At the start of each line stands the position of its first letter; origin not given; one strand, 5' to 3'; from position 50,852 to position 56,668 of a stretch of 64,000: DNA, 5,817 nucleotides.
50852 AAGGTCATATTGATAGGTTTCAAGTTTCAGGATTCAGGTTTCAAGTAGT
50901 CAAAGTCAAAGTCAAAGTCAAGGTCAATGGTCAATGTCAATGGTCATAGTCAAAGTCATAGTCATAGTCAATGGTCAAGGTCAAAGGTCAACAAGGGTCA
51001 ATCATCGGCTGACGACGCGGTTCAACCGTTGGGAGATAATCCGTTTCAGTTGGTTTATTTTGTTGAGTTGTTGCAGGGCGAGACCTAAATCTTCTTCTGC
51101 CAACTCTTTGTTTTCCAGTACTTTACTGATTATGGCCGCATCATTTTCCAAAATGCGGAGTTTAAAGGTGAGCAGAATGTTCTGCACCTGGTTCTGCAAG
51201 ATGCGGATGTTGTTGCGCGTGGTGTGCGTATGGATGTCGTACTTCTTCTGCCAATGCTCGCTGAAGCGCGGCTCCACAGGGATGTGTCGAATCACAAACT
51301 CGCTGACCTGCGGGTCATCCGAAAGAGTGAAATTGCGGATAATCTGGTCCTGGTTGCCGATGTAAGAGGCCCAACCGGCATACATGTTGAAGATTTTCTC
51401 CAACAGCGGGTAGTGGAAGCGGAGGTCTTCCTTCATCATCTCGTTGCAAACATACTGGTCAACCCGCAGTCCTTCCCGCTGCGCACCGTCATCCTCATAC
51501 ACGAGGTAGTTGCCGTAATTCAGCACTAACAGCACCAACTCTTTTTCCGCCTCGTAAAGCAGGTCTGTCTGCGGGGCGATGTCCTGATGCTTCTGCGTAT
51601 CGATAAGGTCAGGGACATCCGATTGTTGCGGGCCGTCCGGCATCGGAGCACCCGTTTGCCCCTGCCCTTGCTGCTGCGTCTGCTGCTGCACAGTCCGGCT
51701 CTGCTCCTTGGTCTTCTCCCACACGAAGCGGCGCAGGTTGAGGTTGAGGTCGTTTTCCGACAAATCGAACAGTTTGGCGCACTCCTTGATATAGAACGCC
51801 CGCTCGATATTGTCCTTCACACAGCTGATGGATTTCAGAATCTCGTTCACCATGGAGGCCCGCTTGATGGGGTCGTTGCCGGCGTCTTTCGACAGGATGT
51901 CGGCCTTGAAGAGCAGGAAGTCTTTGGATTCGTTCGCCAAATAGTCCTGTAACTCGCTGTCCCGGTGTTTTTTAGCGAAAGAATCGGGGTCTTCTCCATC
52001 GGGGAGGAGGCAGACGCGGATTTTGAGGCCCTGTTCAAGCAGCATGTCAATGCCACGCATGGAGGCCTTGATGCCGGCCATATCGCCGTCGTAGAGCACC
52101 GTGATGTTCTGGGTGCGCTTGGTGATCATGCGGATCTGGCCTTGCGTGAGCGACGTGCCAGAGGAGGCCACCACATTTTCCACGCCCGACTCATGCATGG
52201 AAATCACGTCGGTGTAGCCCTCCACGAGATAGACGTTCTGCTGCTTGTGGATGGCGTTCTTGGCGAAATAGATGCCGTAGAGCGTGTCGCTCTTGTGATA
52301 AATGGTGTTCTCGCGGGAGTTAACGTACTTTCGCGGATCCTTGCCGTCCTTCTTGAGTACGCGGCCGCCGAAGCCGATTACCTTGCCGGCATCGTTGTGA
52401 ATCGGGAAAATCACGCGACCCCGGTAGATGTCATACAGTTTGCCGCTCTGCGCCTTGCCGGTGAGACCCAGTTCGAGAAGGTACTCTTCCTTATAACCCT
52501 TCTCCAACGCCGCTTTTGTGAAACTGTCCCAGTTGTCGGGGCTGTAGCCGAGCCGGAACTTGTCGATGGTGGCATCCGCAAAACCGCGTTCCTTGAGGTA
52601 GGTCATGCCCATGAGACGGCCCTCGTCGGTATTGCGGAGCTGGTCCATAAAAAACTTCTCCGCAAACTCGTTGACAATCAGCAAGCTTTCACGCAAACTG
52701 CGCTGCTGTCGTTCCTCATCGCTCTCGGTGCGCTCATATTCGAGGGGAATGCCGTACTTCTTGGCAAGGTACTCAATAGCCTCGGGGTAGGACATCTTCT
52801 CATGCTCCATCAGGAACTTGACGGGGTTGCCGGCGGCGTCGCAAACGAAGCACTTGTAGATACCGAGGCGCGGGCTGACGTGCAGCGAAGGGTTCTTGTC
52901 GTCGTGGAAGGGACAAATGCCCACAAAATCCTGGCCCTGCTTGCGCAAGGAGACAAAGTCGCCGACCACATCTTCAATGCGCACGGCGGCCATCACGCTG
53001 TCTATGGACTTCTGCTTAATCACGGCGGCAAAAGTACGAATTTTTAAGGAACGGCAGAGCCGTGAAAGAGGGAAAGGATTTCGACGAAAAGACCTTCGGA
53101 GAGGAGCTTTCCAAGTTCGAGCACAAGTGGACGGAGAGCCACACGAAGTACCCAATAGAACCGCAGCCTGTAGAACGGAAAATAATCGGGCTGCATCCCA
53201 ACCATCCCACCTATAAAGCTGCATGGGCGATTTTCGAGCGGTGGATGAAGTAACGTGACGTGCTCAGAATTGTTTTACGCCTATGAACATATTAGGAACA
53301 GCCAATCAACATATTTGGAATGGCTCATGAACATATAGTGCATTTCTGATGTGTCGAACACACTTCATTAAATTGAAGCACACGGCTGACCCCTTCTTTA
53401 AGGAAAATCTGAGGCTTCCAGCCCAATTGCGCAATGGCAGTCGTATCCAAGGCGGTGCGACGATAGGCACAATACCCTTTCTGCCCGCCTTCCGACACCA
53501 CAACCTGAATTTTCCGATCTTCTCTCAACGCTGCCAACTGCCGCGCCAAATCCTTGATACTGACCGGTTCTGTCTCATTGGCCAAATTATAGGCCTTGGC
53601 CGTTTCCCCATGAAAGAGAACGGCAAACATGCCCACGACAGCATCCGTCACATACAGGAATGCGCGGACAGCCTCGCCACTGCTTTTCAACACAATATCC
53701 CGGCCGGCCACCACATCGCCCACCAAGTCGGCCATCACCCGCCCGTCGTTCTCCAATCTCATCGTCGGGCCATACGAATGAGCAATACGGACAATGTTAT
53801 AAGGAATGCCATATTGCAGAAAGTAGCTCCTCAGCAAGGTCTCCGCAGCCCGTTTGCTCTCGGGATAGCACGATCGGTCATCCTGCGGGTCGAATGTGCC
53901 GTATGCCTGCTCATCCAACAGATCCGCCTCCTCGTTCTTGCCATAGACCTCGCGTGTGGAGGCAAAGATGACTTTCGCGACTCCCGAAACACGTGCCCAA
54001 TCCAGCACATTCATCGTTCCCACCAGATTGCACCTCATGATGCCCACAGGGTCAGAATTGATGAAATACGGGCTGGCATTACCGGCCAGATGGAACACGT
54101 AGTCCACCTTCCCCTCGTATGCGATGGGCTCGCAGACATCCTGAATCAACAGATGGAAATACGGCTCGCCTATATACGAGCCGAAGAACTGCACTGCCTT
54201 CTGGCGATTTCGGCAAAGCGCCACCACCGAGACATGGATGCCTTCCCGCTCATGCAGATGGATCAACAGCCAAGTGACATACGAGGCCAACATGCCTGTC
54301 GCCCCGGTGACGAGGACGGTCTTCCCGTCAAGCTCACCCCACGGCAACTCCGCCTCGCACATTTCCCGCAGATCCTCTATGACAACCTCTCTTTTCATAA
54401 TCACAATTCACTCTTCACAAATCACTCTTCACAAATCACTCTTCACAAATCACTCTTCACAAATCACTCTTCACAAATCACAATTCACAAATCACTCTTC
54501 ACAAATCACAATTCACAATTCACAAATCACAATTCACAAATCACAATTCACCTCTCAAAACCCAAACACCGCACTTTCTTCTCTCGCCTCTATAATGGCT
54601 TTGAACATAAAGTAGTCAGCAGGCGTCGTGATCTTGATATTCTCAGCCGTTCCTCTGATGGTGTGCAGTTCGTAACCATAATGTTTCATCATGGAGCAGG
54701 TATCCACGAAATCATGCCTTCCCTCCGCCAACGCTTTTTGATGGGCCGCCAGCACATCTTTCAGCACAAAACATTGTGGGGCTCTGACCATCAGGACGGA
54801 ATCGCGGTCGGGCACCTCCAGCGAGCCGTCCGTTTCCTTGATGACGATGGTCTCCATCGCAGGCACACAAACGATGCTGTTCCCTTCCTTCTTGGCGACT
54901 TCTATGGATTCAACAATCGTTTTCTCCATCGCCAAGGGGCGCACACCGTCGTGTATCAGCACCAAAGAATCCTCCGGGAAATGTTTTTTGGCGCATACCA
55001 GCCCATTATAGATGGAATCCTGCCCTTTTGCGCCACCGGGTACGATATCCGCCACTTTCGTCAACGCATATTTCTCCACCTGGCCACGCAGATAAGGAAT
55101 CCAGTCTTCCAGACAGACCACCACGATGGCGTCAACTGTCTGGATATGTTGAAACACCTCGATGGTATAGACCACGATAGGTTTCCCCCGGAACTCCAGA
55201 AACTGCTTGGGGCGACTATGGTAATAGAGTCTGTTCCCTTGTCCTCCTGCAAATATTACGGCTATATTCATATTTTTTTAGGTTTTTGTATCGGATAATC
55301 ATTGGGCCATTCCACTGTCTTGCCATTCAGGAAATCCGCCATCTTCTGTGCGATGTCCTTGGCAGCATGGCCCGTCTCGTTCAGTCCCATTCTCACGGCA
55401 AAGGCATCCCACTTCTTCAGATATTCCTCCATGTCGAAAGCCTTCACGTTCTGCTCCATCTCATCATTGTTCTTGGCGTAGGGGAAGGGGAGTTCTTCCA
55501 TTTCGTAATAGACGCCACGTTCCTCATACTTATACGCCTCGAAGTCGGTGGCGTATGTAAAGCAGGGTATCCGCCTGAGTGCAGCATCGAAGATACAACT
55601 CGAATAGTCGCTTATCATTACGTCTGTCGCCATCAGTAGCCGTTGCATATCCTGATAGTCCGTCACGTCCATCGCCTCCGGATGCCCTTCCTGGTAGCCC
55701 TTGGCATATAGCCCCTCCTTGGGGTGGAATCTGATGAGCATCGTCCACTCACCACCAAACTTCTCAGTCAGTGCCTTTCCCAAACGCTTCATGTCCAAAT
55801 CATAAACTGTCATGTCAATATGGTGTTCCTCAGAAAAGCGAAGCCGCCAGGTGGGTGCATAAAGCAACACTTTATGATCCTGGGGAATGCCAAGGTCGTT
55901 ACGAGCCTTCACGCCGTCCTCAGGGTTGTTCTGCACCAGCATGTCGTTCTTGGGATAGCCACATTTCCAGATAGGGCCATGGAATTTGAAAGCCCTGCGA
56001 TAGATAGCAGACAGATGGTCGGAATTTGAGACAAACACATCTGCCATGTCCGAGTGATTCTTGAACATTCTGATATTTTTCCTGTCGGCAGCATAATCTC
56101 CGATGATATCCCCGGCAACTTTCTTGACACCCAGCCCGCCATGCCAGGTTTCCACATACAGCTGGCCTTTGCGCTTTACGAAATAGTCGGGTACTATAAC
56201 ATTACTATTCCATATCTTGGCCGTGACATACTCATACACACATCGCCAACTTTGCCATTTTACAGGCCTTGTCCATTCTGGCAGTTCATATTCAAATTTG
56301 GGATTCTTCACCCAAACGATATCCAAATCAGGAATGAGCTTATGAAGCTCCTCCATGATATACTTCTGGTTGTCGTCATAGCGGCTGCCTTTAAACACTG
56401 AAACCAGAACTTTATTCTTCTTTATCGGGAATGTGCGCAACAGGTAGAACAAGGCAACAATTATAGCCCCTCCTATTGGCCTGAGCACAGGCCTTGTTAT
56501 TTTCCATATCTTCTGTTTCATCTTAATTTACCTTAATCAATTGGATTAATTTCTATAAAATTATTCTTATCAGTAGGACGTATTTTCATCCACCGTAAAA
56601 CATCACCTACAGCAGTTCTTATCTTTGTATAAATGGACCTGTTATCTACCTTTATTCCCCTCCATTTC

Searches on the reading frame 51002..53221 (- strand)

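Call 74: search_protein_families(library=pfam, proteins=[window:51002-53221:-], max_evalue=0.00001)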
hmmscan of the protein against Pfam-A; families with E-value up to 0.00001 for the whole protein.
window:51002-53221:- (739 aa): 7 families
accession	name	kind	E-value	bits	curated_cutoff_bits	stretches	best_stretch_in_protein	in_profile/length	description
PF08275.17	DNAG_N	-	9.3e-39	132.9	26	1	190-320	1-127/128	DNA primase catalytic core, N-terminal domain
PF01807.25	Zn_ribbon_DnaG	-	6.4e-32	109.7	24.9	1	69-163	2-96/98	CHC2 zinc finger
PF13155.12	Toprim_2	-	1.3e-21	77.2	22.1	1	331-415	1-87/88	Toprim-like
PF13662.12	Toprim_4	-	2.8e-16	60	25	1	330-403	3-83/85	Toprim domain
PF01751.28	Toprim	-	1.1e-10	41.9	23.1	1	330-396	2-86/96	Toprim domain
PF10410.14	DnaB_bind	-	5.1e-07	30.3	20.6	1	449-489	15-55/56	DnaB-helicase binding domain of primase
PF13362.12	Toprim_3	-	5.8e-06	27.1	27.2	0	330-418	2-91/95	Toprim domain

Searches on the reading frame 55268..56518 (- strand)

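Call 74: search_protein_families(library=pfam, proteins=[window:55268-56518:-], max_evalue=0.00001)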
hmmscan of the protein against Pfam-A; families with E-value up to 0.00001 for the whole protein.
window:55268-56518:- (416 aa): 1 family
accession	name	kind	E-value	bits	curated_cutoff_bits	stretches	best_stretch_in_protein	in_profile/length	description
PF04464.20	Glyphos_transf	-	4.1e-71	240.3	22.1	1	27-391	6-363/367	CDP-Glycerol:Poly(glycerophosphate) glycerophosphotransferase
